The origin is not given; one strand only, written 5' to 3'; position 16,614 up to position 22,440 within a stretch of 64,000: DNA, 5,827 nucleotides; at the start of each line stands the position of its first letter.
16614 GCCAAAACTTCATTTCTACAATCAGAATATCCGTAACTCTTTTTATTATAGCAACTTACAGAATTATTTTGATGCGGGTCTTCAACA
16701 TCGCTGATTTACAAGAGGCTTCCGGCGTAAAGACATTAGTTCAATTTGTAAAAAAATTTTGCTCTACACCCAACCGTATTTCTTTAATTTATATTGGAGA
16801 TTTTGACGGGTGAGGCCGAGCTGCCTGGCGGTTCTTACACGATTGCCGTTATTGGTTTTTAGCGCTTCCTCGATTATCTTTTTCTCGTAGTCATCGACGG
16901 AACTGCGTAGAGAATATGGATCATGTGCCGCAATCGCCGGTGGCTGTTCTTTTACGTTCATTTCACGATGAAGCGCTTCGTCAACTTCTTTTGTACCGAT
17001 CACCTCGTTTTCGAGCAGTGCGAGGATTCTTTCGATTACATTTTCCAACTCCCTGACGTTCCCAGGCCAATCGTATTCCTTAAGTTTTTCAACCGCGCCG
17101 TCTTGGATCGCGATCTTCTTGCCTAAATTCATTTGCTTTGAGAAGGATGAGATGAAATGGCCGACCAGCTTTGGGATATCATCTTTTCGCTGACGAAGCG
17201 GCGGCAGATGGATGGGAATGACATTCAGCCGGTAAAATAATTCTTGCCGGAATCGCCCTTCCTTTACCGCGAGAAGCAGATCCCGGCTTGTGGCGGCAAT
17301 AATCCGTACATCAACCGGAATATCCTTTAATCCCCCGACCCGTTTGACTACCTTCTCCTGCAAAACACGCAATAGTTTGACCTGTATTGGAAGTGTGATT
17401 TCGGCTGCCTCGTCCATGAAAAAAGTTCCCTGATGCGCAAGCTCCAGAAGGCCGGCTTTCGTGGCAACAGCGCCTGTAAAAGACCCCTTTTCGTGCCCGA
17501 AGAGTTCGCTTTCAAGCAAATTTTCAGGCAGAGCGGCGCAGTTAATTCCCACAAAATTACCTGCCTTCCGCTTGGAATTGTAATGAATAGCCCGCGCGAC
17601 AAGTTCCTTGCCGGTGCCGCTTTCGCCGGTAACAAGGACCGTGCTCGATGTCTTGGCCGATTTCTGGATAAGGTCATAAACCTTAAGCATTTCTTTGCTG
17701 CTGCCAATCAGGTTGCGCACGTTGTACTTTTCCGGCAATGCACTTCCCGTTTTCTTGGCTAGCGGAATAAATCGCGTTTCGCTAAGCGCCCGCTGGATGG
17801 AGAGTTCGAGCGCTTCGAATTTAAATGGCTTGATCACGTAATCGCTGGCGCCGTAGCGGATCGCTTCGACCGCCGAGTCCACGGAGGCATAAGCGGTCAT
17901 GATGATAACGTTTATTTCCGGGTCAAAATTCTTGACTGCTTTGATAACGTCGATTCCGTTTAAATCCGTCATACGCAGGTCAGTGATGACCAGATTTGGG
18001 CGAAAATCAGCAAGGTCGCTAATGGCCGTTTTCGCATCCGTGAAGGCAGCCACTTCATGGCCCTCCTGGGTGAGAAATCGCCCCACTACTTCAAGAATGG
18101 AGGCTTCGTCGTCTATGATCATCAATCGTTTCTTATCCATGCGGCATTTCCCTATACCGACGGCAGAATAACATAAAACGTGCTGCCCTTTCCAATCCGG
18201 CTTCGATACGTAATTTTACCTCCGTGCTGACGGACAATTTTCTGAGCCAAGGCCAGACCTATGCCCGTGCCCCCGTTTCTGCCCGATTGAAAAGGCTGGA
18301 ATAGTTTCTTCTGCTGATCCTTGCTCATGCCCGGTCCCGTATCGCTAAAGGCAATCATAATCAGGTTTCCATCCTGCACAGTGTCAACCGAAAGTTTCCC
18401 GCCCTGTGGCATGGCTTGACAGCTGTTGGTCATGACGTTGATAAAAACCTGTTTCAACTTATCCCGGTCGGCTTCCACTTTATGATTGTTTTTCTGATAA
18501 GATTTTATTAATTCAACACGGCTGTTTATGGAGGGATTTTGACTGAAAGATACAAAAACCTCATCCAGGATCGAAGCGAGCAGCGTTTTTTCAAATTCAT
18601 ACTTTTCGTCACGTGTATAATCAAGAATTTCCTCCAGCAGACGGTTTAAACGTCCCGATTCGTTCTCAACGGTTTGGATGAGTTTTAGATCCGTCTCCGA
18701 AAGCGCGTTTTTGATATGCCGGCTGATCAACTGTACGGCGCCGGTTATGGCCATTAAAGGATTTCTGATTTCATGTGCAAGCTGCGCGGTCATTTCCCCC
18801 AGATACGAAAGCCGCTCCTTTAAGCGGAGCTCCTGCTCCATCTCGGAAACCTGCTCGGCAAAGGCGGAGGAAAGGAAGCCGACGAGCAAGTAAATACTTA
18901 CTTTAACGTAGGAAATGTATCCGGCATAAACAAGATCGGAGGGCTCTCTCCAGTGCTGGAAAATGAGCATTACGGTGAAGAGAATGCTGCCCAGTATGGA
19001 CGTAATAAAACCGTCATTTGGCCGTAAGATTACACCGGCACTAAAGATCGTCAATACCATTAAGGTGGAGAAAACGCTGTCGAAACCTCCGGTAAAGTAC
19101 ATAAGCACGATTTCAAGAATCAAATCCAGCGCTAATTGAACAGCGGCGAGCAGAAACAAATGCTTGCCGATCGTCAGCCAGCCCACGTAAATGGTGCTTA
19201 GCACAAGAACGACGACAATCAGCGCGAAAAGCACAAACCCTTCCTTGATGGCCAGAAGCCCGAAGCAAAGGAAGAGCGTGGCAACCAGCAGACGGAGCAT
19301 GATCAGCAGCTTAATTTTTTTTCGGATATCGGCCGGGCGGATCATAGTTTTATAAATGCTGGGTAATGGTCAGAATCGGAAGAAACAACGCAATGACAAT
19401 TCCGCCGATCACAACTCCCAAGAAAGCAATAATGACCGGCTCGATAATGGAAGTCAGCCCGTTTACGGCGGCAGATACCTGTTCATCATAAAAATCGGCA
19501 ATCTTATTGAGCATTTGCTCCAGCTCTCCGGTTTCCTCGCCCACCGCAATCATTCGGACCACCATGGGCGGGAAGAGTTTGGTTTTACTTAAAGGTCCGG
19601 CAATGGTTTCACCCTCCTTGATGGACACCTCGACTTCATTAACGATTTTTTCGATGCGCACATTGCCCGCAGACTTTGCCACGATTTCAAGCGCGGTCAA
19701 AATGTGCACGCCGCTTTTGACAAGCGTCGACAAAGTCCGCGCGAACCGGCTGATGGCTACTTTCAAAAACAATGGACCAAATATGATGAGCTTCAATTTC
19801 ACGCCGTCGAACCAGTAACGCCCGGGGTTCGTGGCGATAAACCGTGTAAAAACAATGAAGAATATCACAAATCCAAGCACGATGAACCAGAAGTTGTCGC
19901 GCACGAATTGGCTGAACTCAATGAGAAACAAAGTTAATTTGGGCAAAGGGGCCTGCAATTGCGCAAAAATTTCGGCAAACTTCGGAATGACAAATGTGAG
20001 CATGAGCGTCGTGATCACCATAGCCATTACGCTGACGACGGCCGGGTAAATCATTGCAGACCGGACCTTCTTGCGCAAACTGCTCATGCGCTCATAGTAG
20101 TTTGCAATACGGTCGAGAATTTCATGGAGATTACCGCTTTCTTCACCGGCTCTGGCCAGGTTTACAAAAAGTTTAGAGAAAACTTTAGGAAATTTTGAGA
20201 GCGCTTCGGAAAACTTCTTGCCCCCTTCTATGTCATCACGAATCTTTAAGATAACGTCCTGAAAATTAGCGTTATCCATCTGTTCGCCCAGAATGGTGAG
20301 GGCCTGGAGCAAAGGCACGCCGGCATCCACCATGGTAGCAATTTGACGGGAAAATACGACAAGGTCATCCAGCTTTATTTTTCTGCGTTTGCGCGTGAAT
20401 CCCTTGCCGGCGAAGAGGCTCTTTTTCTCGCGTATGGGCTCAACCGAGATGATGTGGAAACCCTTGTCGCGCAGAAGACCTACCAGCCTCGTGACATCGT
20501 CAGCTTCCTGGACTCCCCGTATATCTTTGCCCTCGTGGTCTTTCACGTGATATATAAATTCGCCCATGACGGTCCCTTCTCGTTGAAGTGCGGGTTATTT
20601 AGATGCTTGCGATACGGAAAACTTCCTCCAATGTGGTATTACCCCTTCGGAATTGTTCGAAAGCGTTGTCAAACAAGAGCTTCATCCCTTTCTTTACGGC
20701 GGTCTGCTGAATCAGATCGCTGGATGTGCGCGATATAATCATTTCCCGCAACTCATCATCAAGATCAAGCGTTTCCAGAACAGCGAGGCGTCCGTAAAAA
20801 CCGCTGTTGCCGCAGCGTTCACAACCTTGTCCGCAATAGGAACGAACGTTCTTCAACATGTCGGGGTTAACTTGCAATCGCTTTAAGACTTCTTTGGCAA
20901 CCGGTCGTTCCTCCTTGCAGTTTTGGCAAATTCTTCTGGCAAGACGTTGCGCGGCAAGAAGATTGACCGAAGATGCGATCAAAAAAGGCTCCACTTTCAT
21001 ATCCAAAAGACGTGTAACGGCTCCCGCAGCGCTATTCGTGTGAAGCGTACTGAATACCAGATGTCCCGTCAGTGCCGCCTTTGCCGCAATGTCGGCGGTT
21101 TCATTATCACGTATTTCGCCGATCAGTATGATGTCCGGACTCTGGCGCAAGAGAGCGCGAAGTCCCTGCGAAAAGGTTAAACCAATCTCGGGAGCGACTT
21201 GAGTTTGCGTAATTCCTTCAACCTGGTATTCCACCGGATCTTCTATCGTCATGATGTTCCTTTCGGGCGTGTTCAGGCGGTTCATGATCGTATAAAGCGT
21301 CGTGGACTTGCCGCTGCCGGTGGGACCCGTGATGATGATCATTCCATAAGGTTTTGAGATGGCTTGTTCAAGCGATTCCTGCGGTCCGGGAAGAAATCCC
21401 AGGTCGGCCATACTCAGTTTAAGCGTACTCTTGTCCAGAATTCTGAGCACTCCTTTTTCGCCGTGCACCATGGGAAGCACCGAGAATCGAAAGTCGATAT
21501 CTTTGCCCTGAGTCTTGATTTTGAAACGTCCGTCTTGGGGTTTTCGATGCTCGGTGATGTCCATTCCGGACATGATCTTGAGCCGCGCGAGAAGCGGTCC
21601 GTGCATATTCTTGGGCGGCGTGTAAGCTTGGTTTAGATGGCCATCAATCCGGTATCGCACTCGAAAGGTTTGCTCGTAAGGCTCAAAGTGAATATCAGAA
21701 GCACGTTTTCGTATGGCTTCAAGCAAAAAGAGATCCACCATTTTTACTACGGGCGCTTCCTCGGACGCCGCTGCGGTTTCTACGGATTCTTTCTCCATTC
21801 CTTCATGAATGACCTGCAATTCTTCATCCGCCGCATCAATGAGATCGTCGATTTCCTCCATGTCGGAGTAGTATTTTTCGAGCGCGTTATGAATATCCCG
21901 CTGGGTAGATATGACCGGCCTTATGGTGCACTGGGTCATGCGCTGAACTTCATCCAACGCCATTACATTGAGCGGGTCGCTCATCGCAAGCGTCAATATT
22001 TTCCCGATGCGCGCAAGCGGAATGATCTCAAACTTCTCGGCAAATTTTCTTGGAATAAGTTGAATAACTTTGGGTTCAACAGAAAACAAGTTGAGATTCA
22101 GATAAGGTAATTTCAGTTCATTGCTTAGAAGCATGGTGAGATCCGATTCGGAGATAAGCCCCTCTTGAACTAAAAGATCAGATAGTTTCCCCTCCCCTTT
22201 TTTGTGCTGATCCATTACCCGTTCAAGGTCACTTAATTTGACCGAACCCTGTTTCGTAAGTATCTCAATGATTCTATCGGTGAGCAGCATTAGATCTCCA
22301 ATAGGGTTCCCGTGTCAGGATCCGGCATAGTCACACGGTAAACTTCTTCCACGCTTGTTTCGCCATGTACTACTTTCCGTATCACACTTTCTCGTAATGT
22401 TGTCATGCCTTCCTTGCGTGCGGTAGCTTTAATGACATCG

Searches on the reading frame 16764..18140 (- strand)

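Call 4: search_protein_families(library=pfam, proteins=[window:16764-18140:-], max_evalue=0.01)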
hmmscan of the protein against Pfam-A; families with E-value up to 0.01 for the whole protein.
window:16764-18140:- (458 aa): 9 families
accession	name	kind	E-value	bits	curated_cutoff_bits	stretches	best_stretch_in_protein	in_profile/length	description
PF00158.32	Sigma54_activat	-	2.4e-68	229.5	20.2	1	144-311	1-168/168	Sigma-54 interaction domain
PF00072.30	Response_reg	-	2.8e-27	95.5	30.2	1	7-114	2-109/111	Response regulator receiver domain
PF25601.1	AAA_lid_14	-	2.5e-23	82.1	27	1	316-397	1-81/87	AAA+ ATPase lid domain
PF14532.12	Sigma54_activ_2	-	9.2e-18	65.3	25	1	145-315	1-138/138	Sigma-54 interaction domain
PF02954.25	HTH_8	-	3.3e-14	52.8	22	1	415-455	2-42/42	Bacterial regulatory protein, Fis family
PF18024.7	HTH_50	-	6.6e-06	26.2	27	1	410-456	3-48/50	Helix-turn-helix domain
PF13191.12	AAA_16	-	0.00029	21.8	32.6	1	144-204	2-63/167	AAA ATPase domain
PF07728.20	AAA_5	-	0.00031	21.2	22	1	168-284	2-121/139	AAA domain (dynein-related subfamily)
PF01078.27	Mg_chelatase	-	0.00043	20.2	20.3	0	223-283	93-155/207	Magnesium chelatase, subunit ChlI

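Call 5: search_protein_families(library=ncbifam, proteins=[window:16764-18140:-], max_evalue=0.01)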
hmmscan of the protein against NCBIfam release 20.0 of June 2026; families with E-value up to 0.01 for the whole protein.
window:16764-18140:- (458 aa): 122 families (the best 25 are shown)
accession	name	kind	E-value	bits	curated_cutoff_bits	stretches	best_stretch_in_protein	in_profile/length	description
NF008469.0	PRK11361.1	equivalog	3e-147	491.1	714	1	3-456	4-455/461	acetoacetate metabolism transcriptional regulator AtoC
TIGR01818.1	ntrC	equivalog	1.5e-131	439.4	558.6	1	7-454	2-462/463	nitrogen regulation protein NR(I)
NF007689.0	PRK10365.1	equivalog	4.6e-115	384.9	760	1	2-453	4-440/441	sigma-54-dependent response regulator transcription factor ZraR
NF051870.1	NAssimRespRegNtrX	equivalog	5.7e-115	384.8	600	1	6-456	4-451/452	nitrogen assimilation response regulator NtrX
TIGR02915.1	PEP_resp_reg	equivalog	1.7e-114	383.1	502.6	1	6-456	1-443/445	PEP-CTERM-box response regulator transcription factor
NF041946.1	LuxO_transreg_Vib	equivalog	1.6e-112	376.6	800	1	9-455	2-460/463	quorum-sensing sigma-54 dependent transcriptional regulator LuxO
NF041552.1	TF_PrdR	equivalog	1.7e-111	373.4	795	1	138-456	264-577/577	sigma-54 dependent transcriptional regulator PrdR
TIGR01817.1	nifA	equivalog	1.9e-106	357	528.85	1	137-458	191-505/534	nif-specific transcriptional activator NifA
NF008176.1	PRK10923.1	equivalog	6.9e-106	354.6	620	1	1-456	1-467/469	nitrogen regulation protein NR(I)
NF003451.0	PRK05022.1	equivalog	1.2e-101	340.9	476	1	137-455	185-508/512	nitric oxide reductase transcriptional regulator NorR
NF011695.0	PRK15115.1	equivalog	5.8e-99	331.8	763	1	4-452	7-432/445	two-component system response regulator GlrR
NF038308.1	RNA_repair_RtcR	equivalog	1e-97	328.2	650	1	76-456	112-517/530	RNA repair transcriptional activator RtcR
NF049963.1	RespRegFlgRCampy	domain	6.4e-97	325.1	750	1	28-455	26-427/429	fla regulon two-component system response regulator FlgR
NF050807.1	TransRegFlbDCaul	equivalog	3.1e-96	323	750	1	5-455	2-438/454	sigma-54-dependent transcriptional regulator FlbD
TIGR02329.1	propionate_PrpR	equivalog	2.7e-95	320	499.2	1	109-453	181-525/526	propionate catabolism operon regulatory protein PrpR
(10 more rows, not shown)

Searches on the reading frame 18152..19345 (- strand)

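Call 4: search_protein_families(library=pfam, proteins=[window:18152-19345:-], max_evalue=0.01)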
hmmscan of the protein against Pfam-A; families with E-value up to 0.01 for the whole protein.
window:18152-19345:- (397 aa): 4 families
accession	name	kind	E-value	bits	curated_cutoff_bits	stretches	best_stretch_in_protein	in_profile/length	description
PF02518.31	HATPase_c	-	3.7e-25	89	26.4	1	293-395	2-108/111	Histidine kinase-, DNA gyrase B-, and HSP90-like ATPase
PF00512.31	HisKA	-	4.2e-15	56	26.9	1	182-247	2-64/66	His Kinase A (phospho-acceptor) domain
PF25323.1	6TM_PilS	-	3.6e-06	27.2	27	1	35-168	50-184/189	PilS-like transmembrane domain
PF07190.16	CrmD_SECRET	-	0.0081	16.6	20.5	0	277-338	39-98/172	Tumour necrosis factor receptor, SECRET domain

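Call 5: search_protein_families(library=ncbifam, proteins=[window:18152-19345:-], max_evalue=0.01)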
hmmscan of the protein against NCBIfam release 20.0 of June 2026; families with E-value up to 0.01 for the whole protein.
window:18152-19345:- (397 aa): 82 families (the best 25 are shown)
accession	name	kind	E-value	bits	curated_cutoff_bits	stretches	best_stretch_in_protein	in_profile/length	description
NF008468.0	PRK11360.1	equivalog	2.9e-60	204.3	646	1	166-395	380-607/616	two-component system sensor histidine kinase AtoS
NF007688.0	PRK10364.1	equivalog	1.3e-47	162.7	479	1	155-395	213-450/460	two-component system sensor histidine kinase ZraS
NF010411.0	PRK13837.1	equivalog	1.4e-38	132.5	647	1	164-396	432-675/828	two-component system VirA-like sensor kinase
NF053867.1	SprKinKinDBac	equivalog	1.3e-37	129.4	775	1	170-396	274-497/500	sporulation kinase KinD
NF046044.1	PnpS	equivalog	1.1e-36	126.7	400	1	185-395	173-390/390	two-component system histidine kinase PnpS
NF041735.1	hist_kin_RppB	equivalog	1.4e-33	116.3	400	1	184-395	218-438/438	two-component system sensor histidine kinase RppB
NF006800.0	PRK09303.1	equivalog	3e-33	115.3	342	1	169-395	137-376/383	histidine kinase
NF033092.0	HK_WalK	equivalog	1.7e-32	112.8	725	1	185-395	375-593/594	cell wall metabolism sensor histidine kinase WalK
NF047874.1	MASE3_PAS_HK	subfamily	4.5e-32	111.6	560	1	164-396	379-625/655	MASE3 domain-containing sensor histidine kinase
TIGR02916.1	PEP_his_kin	equivalog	1.3e-30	106.6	300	1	168-395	461-679/679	XrtA/PEP-CTERM system histidine kinase PrsK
TIGR02956.1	TMAO_torS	equivalog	3.1e-29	101.7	676.5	1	187-395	469-681/967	TMAO reductase system sensor histidine kinase/response regulator TorS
NF011874.0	PRK15347.1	equivalog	6.9e-29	100.5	852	1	187-395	403-613/921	two component system sensor kinase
TIGR02966.1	phoR_proteo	equivalog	1.6e-28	99.7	334.2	1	186-393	118-332/333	phosphate regulon sensor histidine kinase PhoR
NF052574.1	HisKinEspCMyxo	equivalog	5e-28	97.7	1200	1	168-396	403-637/785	serine histidine kinase EspC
NF047497.1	HK_LIC_12097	equivalog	9.9e-28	96.9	500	1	133-395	102-365/367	LIC_12097 family sensor histidine kinase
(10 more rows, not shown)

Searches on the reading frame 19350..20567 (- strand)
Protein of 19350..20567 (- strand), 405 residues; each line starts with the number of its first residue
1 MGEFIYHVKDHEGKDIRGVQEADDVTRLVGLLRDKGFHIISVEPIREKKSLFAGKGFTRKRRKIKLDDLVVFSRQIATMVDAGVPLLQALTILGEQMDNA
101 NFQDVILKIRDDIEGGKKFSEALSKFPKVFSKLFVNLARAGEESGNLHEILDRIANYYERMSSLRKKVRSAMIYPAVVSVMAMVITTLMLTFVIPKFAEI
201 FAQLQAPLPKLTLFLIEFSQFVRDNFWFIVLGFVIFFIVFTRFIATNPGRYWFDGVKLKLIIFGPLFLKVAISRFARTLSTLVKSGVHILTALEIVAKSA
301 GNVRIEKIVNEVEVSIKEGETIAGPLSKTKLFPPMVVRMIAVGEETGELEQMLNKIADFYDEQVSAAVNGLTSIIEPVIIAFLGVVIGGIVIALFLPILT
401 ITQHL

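Call 4: search_protein_families(library=pfam, proteins=[window:19350-20567:-], max_evalue=0.01)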
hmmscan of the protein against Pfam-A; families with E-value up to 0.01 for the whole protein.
window:19350-20567:- (405 aa): 1 family
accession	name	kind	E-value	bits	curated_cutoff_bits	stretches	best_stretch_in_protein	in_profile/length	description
PF00482.28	T2SSF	-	6.7e-66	220.4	25.2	2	72-195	1-125/125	Type II secretion system (T2SS), protein F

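Call 5: search_protein_families(library=ncbifam, proteins=[window:19350-20567:-], max_evalue=0.01)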
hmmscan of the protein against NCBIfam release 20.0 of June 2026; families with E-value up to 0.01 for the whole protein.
window:19350-20567:- (405 aa): 6 families
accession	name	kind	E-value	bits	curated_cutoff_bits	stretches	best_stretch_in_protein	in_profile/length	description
NF052607.1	T4PiliAsmPilCThrm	equivalog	1.1e-129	433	700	1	1-404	1-403/406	type IV pilus assembly protein PilC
TIGR02120.1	GspF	equivalog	6e-120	401.1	424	1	4-404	1-400/401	type II secretion system inner membrane protein GspF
NF052606.1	T4PiliAsmPilCMyx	equivalog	1.2e-119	399.9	700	1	3-403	21-416/419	type IV pilus assembly protein PilC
NF047826.1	T3SSXpsF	equivalog_domain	3e-81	273.3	650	1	1-403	1-402/405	type II secretion system protein XpsF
NF007861.0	PRK10573.1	equivalog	3e-80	270.2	401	1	59-402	51-395/401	protein transport protein HofC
NF041012.2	T4P_ComGB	equivalog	2.3e-43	148.8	240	1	72-401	6-330/332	competence type IV pilus assembly protein ComGB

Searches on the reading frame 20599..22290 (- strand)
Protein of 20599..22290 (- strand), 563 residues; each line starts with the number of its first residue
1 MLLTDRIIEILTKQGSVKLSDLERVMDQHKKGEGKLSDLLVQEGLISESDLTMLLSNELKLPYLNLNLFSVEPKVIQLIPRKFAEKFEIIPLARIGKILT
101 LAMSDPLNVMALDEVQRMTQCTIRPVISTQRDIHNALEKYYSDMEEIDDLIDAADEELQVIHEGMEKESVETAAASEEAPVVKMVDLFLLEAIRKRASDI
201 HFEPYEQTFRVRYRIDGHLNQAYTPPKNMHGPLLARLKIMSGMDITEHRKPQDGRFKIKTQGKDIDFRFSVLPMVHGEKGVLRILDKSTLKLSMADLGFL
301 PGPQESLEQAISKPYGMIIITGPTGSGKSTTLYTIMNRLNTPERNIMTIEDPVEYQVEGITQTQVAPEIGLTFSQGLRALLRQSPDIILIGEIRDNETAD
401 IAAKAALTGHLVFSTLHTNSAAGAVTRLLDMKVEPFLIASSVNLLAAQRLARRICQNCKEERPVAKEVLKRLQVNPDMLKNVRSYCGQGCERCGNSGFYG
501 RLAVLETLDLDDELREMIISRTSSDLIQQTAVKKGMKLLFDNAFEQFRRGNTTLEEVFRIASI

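Call 4: search_protein_families(library=pfam, proteins=[window:20599-22290:-], max_evalue=0.01)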
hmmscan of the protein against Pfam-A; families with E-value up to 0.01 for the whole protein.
window:20599-22290:- (563 aa): 15 families
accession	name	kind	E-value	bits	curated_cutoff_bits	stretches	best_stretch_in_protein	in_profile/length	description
PF00437.27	T2SSE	-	1e-133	446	24.9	1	176-559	3-370/370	Type II/IV secretion system protein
PF05157.20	MshEN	-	6.8e-22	77.7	23.1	1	59-146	1-89/90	MshEN domain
PF13401.12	AAA_22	-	6.5e-06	26.9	27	1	315-370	5-59/130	AAA domain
PF13173.12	AAA_14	-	0.00014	22.3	27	1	317-408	4-86/129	AAA domain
PF25199.1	nSTAND_NTPase5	-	0.00017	21.9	34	1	311-355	37-82/145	Novel STAND NTPase 5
PF13191.12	AAA_16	-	0.00028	21.9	32.6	1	313-419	23-114/167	AAA ATPase domain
PF20720.3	nSTAND3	-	0.00061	19.9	27.2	1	313-353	15-55/155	Novel STAND NTPase 3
PF00005.33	ABC_tran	-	0.0011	20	25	1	317-374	13-66/137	ABC transporter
PF00004.35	AAA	-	0.0013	19.6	21.2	0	318-393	1-66/131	ATPase family associated with various cellular activities (AAA)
PF13555.12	AAA_29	-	0.0013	18.9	27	1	313-336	20-43/61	P-loop containing region of AAA domain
PF01580.24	FtsK_SpoIIIE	-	0.0016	18.4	24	0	316-337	40-61/221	FtsK/SpoIIIE family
PF13604.12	AAA_30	-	0.0019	18.4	27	0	305-366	8-58/191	AAA domain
PF22341.1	GSPE_N1E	-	0.0028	18.2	27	0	80-141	3-64/64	GSPII protein E, N1E domain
PF13476.12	AAA_23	-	0.0085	17.2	27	0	316-333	20-37/201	AAA domain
PF09848.15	SLFN-g3_helicase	-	0.01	15.6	24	0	317-343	3-29/354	Schlafen group 3, DNA/RNA helicase domain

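Call 5: search_protein_families(library=ncbifam, proteins=[window:20599-22290:-], max_evalue=0.01)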
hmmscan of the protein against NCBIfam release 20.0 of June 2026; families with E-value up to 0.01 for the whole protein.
window:20599-22290:- (563 aa): 28 families (the best 25 are shown)
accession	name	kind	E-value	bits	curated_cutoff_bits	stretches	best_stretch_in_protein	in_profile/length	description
TIGR02538.1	type_IV_pilB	equivalog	1.1e-193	645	675.65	1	7-560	2-561/564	type IV-A pilus assembly ATPase PilB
TIGR02533.1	type_II_gspE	equivalog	2.4e-175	583.9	630.25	1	77-560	2-485/486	type II secretion system ATPase GspE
NF007755.0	PRK10436.1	equivalog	1.3e-136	456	617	1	85-561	15-459/465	type II secretion system protein GspE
NF053534.1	T4PilAsmATPsTfpB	equivalog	3.6e-131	438.4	850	1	35-561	52-582/584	type IV pilus assembly ATPase TfpB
NF041000.1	ATPase_ComGA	equivalog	3e-78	262.5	300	1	189-451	4-265/267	competence type IV pilus ATPase ComGA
TIGR01420.1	pilT_fam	subfamily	2.1e-52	178.4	319.1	1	188-431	5-242/343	PilT/PilU family type 4a pilus ATPase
TIGR02525.1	plasmid_TraJ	equivalog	8.8e-28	97.3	368.3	1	306-433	140-274/372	plasmid transfer ATPase TraJ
TIGR02524.1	dot_icm_DotB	equivalog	8.1e-25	87.8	463.3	1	237-450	64-278/358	Dot/Icm type IV secretion system ATPase DotB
NF058587.1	archaellum_moto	equivalog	8.5e-16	57.8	550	1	318-428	278-393/527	archaellum flagellar ATPase motor FlaI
TIGR02782.1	TrbB_P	equivalog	1e-15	57.8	304.55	1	306-431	128-255/303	P-type conjugative transfer ATPase TrbB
NF008411.1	PRK11234.1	equivalog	4.5e-15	55.1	1170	1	9-149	486-625/723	cyclic di-3',5'-guanylate-activated glycosyltransferase NfrB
TIGR02788.1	VirB11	equivalog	4.6e-15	55.5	249.95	1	305-433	135-267/308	P-type DNA transfer ATPase VirB11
NF010469.0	PRK13894.1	subfamily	2.2e-14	53.5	508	1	304-429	139-265/320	conjugal transfer ATPase TrbB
TIGR03819.1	heli_sec_ATPase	hypoth_equivalog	3.6e-12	46.1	373.15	1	278-429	140-298/340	TadA family conjugal transfer-associated ATPase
NF010407.0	PRK13833.1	subfamily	6e-12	45.6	499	1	307-433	137-264/323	conjugal transfer protein TrbB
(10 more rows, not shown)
